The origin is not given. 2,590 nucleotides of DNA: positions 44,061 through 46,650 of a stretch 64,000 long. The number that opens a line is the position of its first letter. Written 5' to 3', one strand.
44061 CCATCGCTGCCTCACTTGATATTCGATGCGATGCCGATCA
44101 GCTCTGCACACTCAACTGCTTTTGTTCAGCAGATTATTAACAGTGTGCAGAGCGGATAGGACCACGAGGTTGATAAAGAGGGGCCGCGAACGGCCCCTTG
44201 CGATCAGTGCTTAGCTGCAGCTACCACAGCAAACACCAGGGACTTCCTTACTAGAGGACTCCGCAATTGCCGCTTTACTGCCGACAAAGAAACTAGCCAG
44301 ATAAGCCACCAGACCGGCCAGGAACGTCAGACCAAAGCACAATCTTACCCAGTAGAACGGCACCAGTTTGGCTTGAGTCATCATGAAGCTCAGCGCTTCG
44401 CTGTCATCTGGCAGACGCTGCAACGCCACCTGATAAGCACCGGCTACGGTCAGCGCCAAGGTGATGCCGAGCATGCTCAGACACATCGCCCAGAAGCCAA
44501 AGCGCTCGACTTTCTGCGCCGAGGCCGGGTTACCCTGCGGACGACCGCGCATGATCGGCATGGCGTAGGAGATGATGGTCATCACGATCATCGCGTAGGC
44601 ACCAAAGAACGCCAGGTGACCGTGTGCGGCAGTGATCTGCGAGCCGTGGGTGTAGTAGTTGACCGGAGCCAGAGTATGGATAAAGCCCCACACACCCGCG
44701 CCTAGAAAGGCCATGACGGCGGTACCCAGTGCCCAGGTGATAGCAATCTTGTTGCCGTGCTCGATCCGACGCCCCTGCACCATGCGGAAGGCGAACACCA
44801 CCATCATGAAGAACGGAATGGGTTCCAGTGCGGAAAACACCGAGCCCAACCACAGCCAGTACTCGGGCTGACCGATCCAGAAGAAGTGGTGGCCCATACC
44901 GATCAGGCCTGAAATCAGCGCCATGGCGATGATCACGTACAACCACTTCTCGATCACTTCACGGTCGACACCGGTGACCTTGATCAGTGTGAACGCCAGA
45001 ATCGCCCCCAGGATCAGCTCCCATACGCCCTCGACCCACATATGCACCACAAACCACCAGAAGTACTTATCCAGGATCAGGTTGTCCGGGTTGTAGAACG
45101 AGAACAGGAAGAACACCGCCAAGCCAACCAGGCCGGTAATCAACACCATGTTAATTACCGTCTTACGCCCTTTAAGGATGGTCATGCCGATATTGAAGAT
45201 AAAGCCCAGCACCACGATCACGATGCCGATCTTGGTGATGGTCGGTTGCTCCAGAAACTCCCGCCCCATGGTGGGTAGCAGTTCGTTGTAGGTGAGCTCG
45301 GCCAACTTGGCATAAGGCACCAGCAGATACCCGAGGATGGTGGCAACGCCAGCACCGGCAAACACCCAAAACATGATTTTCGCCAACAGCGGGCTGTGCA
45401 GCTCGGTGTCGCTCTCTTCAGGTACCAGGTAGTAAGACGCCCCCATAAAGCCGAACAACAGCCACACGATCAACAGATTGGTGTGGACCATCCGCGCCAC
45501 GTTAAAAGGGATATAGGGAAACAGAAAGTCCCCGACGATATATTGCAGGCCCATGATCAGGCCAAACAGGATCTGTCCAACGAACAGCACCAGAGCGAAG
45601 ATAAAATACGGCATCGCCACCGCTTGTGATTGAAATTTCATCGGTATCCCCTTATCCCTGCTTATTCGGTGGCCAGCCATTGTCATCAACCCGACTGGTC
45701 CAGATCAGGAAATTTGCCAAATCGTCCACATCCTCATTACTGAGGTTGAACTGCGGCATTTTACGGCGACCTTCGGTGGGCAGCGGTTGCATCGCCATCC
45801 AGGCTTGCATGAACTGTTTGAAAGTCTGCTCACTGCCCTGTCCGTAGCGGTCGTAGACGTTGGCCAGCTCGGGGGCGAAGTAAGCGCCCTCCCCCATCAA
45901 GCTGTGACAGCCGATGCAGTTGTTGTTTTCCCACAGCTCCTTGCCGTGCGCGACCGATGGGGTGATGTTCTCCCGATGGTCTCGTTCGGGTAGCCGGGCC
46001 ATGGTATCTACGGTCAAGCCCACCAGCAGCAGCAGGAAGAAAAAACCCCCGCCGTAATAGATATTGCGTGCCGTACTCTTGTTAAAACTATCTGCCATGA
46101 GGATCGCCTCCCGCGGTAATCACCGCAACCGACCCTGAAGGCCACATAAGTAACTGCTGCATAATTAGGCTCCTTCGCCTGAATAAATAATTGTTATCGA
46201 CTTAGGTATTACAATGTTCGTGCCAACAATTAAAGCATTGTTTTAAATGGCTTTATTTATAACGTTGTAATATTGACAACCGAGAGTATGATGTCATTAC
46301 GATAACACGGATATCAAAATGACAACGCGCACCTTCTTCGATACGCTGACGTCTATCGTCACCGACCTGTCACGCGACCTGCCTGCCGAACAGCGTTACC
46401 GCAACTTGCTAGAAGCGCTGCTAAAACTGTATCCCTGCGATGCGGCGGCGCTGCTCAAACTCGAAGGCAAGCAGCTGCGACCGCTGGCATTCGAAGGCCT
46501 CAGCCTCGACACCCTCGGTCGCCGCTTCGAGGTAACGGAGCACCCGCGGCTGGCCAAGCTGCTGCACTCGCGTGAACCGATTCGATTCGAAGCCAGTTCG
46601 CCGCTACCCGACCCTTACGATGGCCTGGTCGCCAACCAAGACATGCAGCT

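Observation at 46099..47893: Cytochrome c-type NO reductase wired to NorR/sigma54 rather than DNR/NnrR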

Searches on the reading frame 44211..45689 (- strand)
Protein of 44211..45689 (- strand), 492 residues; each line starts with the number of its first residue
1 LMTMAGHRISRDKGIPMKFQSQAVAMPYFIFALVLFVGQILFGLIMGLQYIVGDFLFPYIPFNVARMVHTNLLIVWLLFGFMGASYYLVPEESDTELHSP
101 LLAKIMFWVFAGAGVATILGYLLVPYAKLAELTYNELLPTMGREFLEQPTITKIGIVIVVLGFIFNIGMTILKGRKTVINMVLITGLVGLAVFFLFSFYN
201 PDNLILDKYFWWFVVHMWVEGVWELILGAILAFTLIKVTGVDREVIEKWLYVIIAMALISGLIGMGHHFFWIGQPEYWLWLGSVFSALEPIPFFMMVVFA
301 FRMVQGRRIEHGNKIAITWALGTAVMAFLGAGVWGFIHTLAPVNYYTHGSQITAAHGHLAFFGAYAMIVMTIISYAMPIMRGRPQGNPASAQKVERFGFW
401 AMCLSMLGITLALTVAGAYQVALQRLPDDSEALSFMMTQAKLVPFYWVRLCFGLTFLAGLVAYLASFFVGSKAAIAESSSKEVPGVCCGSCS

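Call 3: search_protein_families(library=pfam, proteins=[window:44211-45689:-])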
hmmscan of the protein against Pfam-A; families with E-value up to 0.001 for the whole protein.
window:44211-45689:- (492 aa): 1 family
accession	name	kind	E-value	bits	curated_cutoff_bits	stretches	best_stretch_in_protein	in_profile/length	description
PF00115.25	COX1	-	7.8e-73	246.2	34.8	1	24-454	2-435/436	Cytochrome C and Quinol oxidase polypeptide I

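Call 4: search_protein_families(library=ncbifam, proteins=[window:44211-45689:-])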
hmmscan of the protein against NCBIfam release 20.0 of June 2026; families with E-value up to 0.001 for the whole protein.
window:44211-45689:- (492 aa): 1 family
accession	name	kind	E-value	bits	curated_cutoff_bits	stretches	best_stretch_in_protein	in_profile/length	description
TIGR02891.1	CtaD_CoxA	equivalog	0.00041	19.1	670.75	0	197-418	212-426/504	cytochrome c oxidase subunit I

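Call 73: search_solved_structures(query=window:44211-45689:-, max_evalue=1e-10, show_alignments=1)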
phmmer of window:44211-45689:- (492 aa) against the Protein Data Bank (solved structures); distinct sequences matched with E-value up to 1e-10: 13.
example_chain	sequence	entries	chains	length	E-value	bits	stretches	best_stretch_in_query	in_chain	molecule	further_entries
3o0r_B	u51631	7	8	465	5.2e-223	744.4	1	17-473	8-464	Nitric oxide reductase subunit B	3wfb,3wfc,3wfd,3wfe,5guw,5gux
4xyd_A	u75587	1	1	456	3.9e-146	490.8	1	17-481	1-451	Nitric-oxide reductase subunit B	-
3ayf_A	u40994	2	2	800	2.3e-43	151.8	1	20-464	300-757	Nitric oxide reductase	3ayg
30sj_A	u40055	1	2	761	3.9e-19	71.9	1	25-471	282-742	Nitric oxide reductase subunit B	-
6fwf_A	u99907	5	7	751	1.6e-18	69.8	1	40-462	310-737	Nitric-oxide reductase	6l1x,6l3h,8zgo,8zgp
28pn_A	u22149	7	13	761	1.7e-18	69.8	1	25-471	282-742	Nitric oxide reductase subunit B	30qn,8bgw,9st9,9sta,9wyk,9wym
9wyl_A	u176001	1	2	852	2.7e-18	69.1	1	25-472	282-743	Nitric oxide reductase subunit B,Soluble cytochrome b562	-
28pq_A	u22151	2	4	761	6.3e-18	67.9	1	25-421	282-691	Nitric oxide reductase subunit B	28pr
28pp_A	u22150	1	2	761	7.7e-18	67.6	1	25-470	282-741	Nitric oxide reductase subunit B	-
6t6v_A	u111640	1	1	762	1.4e-17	66.7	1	25-471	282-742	Nitric oxide reductase subunit B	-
32fi_A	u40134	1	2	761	1.5e-17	66.7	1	25-471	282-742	Nitric oxide reductase subunit B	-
6qq5_A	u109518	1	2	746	1.5e-17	66.7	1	25-470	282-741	Nitric oxide reductase subunit B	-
6qq6_A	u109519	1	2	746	2.4e-17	65.9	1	25-470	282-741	Nitric oxide reductase subunit B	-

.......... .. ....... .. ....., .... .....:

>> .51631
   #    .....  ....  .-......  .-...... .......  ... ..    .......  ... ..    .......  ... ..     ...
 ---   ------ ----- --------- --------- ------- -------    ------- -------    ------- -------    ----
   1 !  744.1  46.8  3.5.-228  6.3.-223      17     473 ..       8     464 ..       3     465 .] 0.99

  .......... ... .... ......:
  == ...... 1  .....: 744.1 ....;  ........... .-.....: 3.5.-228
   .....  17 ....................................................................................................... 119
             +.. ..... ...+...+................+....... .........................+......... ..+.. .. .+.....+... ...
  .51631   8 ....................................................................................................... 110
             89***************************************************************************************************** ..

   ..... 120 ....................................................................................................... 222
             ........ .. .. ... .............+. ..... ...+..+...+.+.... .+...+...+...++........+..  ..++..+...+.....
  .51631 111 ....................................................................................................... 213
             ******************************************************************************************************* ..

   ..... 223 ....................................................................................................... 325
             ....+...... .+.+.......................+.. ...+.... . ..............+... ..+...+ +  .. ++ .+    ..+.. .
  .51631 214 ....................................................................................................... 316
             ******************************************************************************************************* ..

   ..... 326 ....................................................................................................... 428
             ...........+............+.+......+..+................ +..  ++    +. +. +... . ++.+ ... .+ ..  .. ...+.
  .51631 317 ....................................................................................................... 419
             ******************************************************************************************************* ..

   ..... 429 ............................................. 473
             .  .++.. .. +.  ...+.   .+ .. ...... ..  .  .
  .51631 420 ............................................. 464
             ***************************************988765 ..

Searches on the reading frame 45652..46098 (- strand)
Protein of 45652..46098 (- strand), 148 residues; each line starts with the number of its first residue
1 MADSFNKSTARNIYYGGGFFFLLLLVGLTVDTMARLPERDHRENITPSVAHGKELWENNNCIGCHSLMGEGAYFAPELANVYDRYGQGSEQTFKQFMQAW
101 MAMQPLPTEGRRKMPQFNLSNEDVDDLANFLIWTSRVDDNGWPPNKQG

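Call 3: search_protein_families(library=pfam, proteins=[window:45652-46098:-])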
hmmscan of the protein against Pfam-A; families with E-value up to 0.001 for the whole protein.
window:45652-46098:- (148 aa): 3 families
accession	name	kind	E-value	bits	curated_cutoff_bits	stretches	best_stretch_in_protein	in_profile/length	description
PF00034.26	Cytochrom_C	-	1.3e-14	55.7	21.3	1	49-131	1-86/90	Cytochrome c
PF13442.11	Cytochrome_CBB3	-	2.8e-07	31.2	27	1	49-131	3-68/68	Cytochrome C oxidase, cbb3-type, subunit III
PF22085.1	NorB_cytochrome_c-like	-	0.00012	23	29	0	48-78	17-47/181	Nitric oxide reductase subunit B, cytochrome c-like domain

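Call 4: search_protein_families(library=ncbifam, proteins=[window:45652-46098:-])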
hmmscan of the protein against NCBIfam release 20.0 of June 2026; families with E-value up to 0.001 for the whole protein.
window:45652-46098:- (148 aa): 5 families
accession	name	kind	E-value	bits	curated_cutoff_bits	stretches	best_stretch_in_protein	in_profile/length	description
NF050122.1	bc1_QcrC_actin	exception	1.2e-06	28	200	1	21-131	13-114/253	cytochrome bc1 complex diheme cytochrome c subunit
NF045773.1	cytochro_C550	exception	1.4e-05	25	125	1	20-131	20-116/118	cytochrome c550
NF045774.1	cytochro_C551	exception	3.6e-05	23.7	118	1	46-131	36-106/110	cytochrome c551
TIGR00782.1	ccoP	equivalog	6.5e-05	22.4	179.95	1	50-135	108-193/285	cytochrome-c oxidase, cbb3-type subunit III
TIGR02603.1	CxxCH_TIGR02603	domain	0.00037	20.5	68.15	0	49-84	3-37/134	putative heme-binding domain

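Call 74: search_solved_structures(query=window:45652-46098:-, max_evalue=0.00001)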
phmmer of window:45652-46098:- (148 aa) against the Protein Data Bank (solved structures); distinct sequences matched with E-value up to 0.00001: 2.
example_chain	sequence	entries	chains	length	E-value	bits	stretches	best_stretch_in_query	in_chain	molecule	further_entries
3o0r_C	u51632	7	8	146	1.3e-54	187.6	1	1-148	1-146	Nitric oxide reductase subunit C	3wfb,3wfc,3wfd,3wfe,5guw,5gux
4xyd_B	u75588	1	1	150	2.6e-40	141.2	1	2-148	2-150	NorC-like protein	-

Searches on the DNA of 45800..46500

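Call 64: search_rna_families(source=window, start=45800, end=46500, threshold=evalue, max_evalue=1)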
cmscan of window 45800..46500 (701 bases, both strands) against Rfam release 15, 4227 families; matches with E-value up to 1: 0.
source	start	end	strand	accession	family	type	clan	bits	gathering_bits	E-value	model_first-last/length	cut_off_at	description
